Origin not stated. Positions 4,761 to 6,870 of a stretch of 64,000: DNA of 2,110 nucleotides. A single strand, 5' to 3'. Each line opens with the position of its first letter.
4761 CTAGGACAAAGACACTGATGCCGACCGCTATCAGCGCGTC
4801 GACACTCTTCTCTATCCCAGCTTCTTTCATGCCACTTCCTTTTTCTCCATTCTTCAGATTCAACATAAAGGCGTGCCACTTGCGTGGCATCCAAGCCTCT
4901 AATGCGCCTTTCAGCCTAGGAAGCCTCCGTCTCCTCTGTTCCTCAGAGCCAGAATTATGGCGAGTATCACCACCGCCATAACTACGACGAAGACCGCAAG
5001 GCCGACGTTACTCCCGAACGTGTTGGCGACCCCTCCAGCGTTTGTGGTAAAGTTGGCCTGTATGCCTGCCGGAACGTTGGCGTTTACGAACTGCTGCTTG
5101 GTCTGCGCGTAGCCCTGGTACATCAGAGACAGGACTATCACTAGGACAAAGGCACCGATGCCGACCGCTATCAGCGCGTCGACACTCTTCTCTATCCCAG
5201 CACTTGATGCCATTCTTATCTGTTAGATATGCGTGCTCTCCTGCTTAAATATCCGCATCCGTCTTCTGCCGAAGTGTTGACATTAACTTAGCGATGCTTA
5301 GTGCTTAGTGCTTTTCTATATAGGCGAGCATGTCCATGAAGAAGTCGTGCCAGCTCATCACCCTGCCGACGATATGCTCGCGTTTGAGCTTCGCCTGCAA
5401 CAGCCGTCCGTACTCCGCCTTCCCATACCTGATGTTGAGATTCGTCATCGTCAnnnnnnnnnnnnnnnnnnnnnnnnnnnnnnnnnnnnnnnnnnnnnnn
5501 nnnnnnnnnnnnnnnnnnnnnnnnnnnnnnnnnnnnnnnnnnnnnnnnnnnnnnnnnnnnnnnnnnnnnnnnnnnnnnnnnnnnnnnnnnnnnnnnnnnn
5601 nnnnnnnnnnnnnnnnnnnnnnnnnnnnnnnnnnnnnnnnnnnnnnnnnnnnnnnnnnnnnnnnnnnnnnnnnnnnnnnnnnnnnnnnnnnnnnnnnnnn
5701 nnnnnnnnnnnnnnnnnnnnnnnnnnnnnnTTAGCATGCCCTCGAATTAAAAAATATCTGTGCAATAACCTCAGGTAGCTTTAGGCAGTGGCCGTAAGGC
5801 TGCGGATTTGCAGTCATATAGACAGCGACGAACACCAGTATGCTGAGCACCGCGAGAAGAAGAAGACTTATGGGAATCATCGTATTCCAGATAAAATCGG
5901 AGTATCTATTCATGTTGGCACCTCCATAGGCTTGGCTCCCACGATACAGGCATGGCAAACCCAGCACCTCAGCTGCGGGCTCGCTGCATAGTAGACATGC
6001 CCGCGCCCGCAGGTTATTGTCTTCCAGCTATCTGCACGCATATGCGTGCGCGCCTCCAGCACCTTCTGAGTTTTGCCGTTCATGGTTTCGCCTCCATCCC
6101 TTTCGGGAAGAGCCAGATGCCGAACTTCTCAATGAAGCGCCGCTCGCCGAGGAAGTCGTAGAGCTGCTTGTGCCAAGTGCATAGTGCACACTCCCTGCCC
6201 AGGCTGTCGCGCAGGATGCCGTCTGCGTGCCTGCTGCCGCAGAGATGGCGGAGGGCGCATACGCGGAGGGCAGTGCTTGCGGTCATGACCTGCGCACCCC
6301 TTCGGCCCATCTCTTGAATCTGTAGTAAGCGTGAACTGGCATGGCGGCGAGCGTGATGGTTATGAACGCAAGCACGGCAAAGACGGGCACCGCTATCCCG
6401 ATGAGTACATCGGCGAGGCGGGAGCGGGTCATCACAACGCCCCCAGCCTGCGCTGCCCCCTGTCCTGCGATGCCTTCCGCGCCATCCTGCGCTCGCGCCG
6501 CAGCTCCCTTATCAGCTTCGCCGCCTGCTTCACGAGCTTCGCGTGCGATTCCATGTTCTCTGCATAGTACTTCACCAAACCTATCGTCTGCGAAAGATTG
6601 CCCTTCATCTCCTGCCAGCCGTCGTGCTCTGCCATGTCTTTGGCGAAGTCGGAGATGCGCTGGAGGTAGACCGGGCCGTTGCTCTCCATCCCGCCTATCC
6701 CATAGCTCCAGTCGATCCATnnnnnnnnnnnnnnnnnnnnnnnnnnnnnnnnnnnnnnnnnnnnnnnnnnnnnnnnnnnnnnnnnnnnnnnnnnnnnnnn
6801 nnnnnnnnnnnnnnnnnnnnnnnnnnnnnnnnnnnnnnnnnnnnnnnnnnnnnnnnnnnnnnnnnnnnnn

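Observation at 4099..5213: Tandem paralogous two-TM proteins with near-identical termini; one copy carries a ~160 aa insert in the inter-helix loop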

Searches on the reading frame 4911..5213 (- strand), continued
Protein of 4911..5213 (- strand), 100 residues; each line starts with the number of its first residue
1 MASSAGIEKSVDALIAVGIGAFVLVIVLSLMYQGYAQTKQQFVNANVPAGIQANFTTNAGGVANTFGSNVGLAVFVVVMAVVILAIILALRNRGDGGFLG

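Call 49: find_encoding_contigs(protein=P0032, flank=10000, max_places=2)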
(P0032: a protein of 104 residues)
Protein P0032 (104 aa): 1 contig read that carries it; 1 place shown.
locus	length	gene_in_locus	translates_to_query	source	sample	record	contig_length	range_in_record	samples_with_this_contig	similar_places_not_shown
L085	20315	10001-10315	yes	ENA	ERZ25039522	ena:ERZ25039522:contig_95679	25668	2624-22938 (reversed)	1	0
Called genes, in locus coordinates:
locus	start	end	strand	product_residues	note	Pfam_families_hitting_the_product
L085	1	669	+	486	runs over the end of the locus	-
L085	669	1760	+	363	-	PF00004:AAA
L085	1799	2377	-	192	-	-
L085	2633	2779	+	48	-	-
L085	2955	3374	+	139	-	-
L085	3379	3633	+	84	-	PF25632:Fusello_VP2_Capsid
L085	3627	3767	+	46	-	-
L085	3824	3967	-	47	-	-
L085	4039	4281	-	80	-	-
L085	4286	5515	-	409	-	PF02195:ParB_N, PF17762:HTH_ParB (weak)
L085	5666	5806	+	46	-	-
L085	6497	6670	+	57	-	-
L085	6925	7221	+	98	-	PF00226:DnaJ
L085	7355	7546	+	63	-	-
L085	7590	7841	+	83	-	-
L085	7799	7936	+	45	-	-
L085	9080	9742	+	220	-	-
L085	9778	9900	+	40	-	-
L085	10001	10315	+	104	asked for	-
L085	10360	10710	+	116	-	-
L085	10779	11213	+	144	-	-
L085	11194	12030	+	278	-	-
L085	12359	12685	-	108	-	-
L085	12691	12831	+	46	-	-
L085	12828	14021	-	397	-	-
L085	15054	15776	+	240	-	-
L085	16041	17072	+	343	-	-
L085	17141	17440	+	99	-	-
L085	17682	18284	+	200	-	-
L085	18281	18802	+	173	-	-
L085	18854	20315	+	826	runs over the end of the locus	-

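Call 50: fold_search(model_id=the predicted structure, library=pdb)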
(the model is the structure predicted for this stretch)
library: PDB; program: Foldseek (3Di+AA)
matches with E <= 10: 15; with E <= 0.001: 0
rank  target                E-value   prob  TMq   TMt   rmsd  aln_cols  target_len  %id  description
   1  9qlf                  3.2e+00  0.25  0.39  0.03  19.5        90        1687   10  Human myoferlin (1-1997) in complex with an MSP2N2 lipid nanodisc (25 mol% DOPS, 5 mol% PI(4,5)P2 and 5 mol% Cholesterol (released 2025-06-04)
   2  6b87_D                4.1e+00  0.13  0.38  0.37   8.2        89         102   10  Crystal structure of transmembrane protein TMHC2_E (released 2018-03-14)
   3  6b87_A                4.3e+00  0.54  0.63  0.63   2.8        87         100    8  Crystal structure of transmembrane protein TMHC2_E (released 2018-03-14)
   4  6b87_C                4.6e+00  0.14  0.40  0.40   5.8        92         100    9  Crystal structure of transmembrane protein TMHC2_E (released 2018-03-14)
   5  9qkv                  5.9e+00  0.16  0.39  0.03  18.9        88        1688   10  Human myoferlin (1-1997) in complex with an MSP2N2 lipid nanodisc (15 mol% DOPS, 5 mol% Cholesterol) (released 2025-06-04)
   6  6b87_B                6.7e+00  0.38  0.64  0.66   2.8        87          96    8  Crystal structure of transmembrane protein TMHC2_E (released 2018-03-14)
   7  9bi4_D                7.1e+00  0.14  0.50  0.12  11.6       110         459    9  cryo EM structure of dsDNA bound Mre11-Rad50 complex (released 2025-01-15)
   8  9a6c_A                8.5e+00  0.06  0.34  0.10   8.9       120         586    8  Integrative model of YYDD-YYDB by crosslinking MS and deep learning (released 2024-09-18)
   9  8vp1_B                8.5e+00  0.04  0.27  0.05  13.6        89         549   16  Cryo-EM structure of the ABC transporter PCAT1 cysteine-free core bound with ATP (released 2024-10-30)
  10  6lqo_K                9.0e+00  0.06  0.28  0.34   9.9        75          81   16  EBV tegument protein BBRF2/BSRF1 complex (released 2020-10-07)
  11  9qle                  9.6e+00  0.11  0.39  0.03  18.8        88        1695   10  Human myoferlin (1-1997) in complex with an MSP2N2 lipid nanodisc (15 mol% DOPS, 2 mol% PI(4,5)P2) (released 2025-06-04)
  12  9h6x                  9.6e+00  0.10  0.38  0.03  19.6        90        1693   10  Cryo-EM structure of lipid-bound human myoferlin (25 mol% DOPS/5 mol% PI(4,5)P2 nanodisc) (released 2025-06-04)
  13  5dac_B                9.6e+00  0.09  0.44  0.14   4.8        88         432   11  ATP-gamma-S bound Rad50 from Chaetomium thermophilum in complex with DNA (released 2016-03-02)
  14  8h2j_B                9.6e+00  0.06  0.30  0.32   7.2        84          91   11  Structure of Acb2 complexed with 3',3'-cGAMP (released 2023-02-22)
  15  8h2x_D                9.6e+00  0.05  0.30  0.33   7.2        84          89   11  Structure of Acb2 (released 2023-02-22)

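Call 56: search_protein_families(library=pfam, alignment_id=A3, max_evalue=1)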
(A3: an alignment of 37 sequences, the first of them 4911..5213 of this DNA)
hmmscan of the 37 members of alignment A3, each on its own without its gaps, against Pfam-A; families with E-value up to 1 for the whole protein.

A. member 1, window:4911-5213:- (100 aa): 14 families
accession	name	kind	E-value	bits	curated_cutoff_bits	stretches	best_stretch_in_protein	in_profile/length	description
PF11255.13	DUF3054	-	0.011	16.5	25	1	22-91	35-107/110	Protein of unknown function (DUF3054)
PF04341.17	DUF485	-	0.025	15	28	1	10-39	49-78/88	Protein of unknown function, DUF485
PF14126.11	DUF4293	-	0.035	14.8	27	1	21-93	12-80/153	Domain of unknown function (DUF4293)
PF22812.1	CR_prot_dom_plant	-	0.037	14.9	34.1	0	73-87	38-52/71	Plant cysteine-rich protein domain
PF15345.11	TMEM51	-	0.081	13.1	25.5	1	12-93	6-86/237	Transmembrane protein 51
PF19325.4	RNF152_C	-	0.084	13.7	27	1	39-88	71-120/136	E3 ubiquitin-protein ligase RNF152 C-terminus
PF13273.12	DUF4064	-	0.12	13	32.1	1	15-95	11-84/102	Protein of unknown function (DUF4064)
PF10066.14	DUF2304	-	0.15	12.8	25.5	0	2-31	55-84/106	Uncharacterized conserved protein (DUF2304)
PF20990.2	DUF2207_C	-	0.17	12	33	1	12-90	136-184/247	Predicted membrane protein (DUF2207) C-terminal domain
PF15183.11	MRAP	-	0.18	12.3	27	0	70-85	44-59/89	Melanocortin-2 receptor accessory protein family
PF04478.17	Mid2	-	0.28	11.4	23.2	1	15-45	52-83/150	Mid2 like cell wall stress sensor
PF12420.13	DUF3671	-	0.42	10.5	34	1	8-91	156-210/223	Fam-L, Fam-M like protein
PF07204.16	Orthoreo_P10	-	0.55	10.7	21.4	1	15-43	45-73/98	Orthoreovirus membrane fusion protein p10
PF05102.17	Holin_BlyA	-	0.93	9.9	27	0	72-91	18-37/61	holin, BlyA family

B. families by the number of members that match (of 37 scanned): 86 families (the first 25 are shown)
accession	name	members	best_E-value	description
PF13273.12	DUF4064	14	0.00024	Protein of unknown function (DUF4064)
PF04341.17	DUF485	10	0.0042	Protein of unknown function, DUF485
PF20990.2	DUF2207_C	10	0.091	Predicted membrane protein (DUF2207) C-terminal domain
PF15183.11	MRAP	7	0.0062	Melanocortin-2 receptor accessory protein family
PF25184.1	YxzE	5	0.032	YxzE-like putative bacteriocin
PF12420.13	DUF3671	4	0.05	Fam-L, Fam-M like protein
PF07204.16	Orthoreo_P10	4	0.083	Orthoreovirus membrane fusion protein p10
PF10066.14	DUF2304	3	0.0044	Uncharacterized conserved protein (DUF2304)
PF06305.16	LapA_dom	3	0.008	Lipopolysaccharide assembly protein A domain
PF25810.1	TMEM218_N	3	0.026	Transmembrane protein 218, N-terminal domain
PF14126.11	DUF4293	3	0.035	Domain of unknown function (DUF4293)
PF22812.1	CR_prot_dom_plant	3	0.037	Plant cysteine-rich protein domain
PF15345.11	TMEM51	3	0.081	Transmembrane protein 51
PF05858.17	BIV_Env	3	0.14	Bovine immunodeficiency virus surface protein (SU)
PF03988.17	DUF347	3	0.19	Repeat of Unknown Function (DUF347)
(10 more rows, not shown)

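Call 83: find_encoding_contigs(protein=P0048, flank=10000, max_places=2)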
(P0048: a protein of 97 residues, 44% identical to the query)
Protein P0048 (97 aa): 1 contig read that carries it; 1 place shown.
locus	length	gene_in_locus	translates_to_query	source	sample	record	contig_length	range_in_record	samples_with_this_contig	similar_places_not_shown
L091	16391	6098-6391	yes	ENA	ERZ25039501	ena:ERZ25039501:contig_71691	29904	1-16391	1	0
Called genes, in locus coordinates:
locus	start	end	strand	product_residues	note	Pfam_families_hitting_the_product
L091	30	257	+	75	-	-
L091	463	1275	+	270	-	-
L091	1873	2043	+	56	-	-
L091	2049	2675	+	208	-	-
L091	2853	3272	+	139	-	-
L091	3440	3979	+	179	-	-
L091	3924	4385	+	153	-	-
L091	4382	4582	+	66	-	-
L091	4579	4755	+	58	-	-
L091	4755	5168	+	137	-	-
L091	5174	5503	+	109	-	-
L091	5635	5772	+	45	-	-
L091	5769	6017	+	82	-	-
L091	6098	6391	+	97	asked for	-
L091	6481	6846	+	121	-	-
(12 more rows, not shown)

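Call 88: search_protein_families(library=pfam, proteins=[L079:5341-11598:+, L079:11595-12203:+, L081:9242-10947:+, L083:11178-13076:+, L085:669-1760:+, L085:11194-12030:+, L080:236-1105:-, L080:3057-4175:+], max_evalue=0.01)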
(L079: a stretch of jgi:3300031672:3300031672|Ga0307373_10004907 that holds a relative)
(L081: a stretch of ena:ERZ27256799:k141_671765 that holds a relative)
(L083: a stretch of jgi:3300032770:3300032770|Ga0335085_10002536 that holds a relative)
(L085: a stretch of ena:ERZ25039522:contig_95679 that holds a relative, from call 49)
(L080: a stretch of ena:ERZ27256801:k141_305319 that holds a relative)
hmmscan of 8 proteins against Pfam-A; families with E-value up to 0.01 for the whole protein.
L079:5341-11598:+ (2085 aa): 0 families

L079:11595-12203:+ (202 aa): 0 families

L081:9242-10947:+ (568 aa): 0 families

L083:11178-13076:+ (632 aa): 0 families

L085:669-1760:+ (363 aa): 6 families
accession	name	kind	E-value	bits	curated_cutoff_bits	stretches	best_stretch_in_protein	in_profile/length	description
PF00004.35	AAA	-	4.5e-31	108.4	21.2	1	71-205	1-130/131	ATPase family associated with various cellular activities (AAA)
PF13401.12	AAA_22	-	0.0005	20.8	27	0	71-92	8-29/130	AAA domain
PF13191.12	AAA_16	-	0.0016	19.4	32.6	0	65-87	21-43/167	AAA ATPase domain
PF13173.12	AAA_14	-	0.0023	18.4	27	1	71-139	5-74/129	AAA domain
PF07728.20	AAA_5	-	0.0047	17.4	22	0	71-137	2-76/139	AAA domain (dynein-related subfamily)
PF00308.24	Bac_DnaA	-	0.005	17.5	23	1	70-141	36-111/162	Bacterial DnaA ATPAse domain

L085:11194-12030:+ (278 aa): 0 families

L080:236-1105:- (289 aa): 2 families
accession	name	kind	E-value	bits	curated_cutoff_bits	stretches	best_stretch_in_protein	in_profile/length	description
PF00589.27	Phage_integrase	-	6.4e-11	42.8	27.1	1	119-270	7-170/172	Phage integrase family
PF13495.12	Phage_int_SAM_4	-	1.8e-05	25.5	27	1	19-91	5-78/85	Phage integrase, N-terminal SAM-like domain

L080:3057-4175:+ (372 aa): 1 family
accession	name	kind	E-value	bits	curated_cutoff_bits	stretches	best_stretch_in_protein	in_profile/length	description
PF00078.32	RVT_1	-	7.7e-23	81.7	29.6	1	73-277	8-205/205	Reverse transcriptase (RNA-dependent DNA polymerase)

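Call 89: list_cluster_members(proteins=[P0001, P0039, P0006, P0026, P0052, P0032, P0048, P0008])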
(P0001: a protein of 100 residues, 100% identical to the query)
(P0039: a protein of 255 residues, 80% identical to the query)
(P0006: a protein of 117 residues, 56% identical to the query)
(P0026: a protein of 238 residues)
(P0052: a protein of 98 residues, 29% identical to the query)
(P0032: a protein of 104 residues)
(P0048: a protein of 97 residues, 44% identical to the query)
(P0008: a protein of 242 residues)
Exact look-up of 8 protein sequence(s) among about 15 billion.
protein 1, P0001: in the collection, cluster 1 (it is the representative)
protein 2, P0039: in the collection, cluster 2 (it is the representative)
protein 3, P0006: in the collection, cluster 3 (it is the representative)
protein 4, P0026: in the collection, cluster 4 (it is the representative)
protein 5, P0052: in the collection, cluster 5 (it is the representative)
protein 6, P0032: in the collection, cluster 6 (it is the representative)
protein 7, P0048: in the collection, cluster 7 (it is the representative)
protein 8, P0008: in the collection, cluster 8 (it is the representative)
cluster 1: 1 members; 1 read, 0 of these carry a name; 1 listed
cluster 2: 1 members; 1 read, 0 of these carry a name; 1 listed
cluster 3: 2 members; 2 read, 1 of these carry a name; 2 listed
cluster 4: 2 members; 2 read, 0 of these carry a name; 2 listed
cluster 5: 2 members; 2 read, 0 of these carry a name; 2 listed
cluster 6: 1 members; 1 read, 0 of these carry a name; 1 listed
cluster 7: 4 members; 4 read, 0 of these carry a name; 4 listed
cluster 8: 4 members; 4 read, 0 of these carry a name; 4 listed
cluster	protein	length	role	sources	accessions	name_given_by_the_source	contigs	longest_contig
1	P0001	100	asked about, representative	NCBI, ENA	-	-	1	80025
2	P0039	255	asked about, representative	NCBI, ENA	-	-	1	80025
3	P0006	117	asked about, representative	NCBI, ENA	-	-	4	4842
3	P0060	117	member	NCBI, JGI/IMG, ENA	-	ABC-type antimicrobial peptide transport system permease subunit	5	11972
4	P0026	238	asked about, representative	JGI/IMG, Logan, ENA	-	-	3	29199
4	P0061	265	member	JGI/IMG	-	-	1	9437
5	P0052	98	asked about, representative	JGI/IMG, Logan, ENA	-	-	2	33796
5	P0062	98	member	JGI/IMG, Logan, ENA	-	-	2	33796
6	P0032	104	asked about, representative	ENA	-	-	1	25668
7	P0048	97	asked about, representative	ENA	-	-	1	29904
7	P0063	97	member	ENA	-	-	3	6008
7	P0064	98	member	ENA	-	-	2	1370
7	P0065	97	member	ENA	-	-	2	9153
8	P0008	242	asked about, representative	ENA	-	-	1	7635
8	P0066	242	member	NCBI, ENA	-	-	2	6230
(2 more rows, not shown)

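Call 90: find_encoding_contigs(protein=P0060, flank=10000, max_places=3)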
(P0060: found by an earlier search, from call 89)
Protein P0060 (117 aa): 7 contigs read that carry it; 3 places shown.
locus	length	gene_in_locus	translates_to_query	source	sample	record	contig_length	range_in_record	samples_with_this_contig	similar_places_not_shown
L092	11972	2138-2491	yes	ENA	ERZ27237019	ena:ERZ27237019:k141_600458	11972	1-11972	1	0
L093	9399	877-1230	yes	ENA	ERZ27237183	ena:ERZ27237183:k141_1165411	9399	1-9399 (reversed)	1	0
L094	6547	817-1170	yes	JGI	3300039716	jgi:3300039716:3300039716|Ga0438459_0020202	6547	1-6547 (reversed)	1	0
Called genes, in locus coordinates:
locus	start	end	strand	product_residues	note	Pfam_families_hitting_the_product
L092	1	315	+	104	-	?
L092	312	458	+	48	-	-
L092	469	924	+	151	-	-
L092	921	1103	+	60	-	-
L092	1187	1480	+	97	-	PF02945:Endonuclease_7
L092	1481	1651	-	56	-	-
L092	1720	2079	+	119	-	-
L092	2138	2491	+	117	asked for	-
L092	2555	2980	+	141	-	-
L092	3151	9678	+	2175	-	PF08282:Hydrolase_3 (faint), PF00293:NUDIX, PF00702:Hydrolase (faint)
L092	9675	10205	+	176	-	-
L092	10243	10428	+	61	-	-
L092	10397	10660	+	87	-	-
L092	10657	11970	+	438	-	?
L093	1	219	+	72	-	?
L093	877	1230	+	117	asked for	-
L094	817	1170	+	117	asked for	-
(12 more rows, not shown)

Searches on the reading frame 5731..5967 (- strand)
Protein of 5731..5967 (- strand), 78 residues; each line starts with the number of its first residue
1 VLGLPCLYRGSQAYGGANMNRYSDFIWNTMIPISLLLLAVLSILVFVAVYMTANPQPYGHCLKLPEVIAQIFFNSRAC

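Call 28: search_protein_families(library=pfam, proteins=[window:5731-5967:-], max_evalue=0.1)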
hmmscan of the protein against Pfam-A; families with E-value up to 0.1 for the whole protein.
window:5731-5967:- (78 aa): 1 family
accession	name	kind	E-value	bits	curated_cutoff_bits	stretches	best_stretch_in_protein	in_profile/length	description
PF10624.15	TraS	-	0.052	13.6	27.4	1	21-49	60-88/157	Plasmid conjugative transfer entry exclusion protein TraS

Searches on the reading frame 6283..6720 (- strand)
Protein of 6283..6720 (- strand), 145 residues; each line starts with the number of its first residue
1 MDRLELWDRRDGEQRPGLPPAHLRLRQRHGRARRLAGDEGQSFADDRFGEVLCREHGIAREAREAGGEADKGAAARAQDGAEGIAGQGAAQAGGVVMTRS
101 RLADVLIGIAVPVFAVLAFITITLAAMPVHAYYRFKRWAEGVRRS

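Call 28: search_protein_families(library=pfam, proteins=[window:6283-6720:-], max_evalue=0.1)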
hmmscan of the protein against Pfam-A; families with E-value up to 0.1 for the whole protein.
window:6283-6720:- (145 aa): 1 family
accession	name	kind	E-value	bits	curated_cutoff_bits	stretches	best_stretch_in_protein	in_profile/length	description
PF02529.20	PetG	-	0.075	13.3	23.7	0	116-137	10-31/36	Cytochrome B6-F complex subunit 5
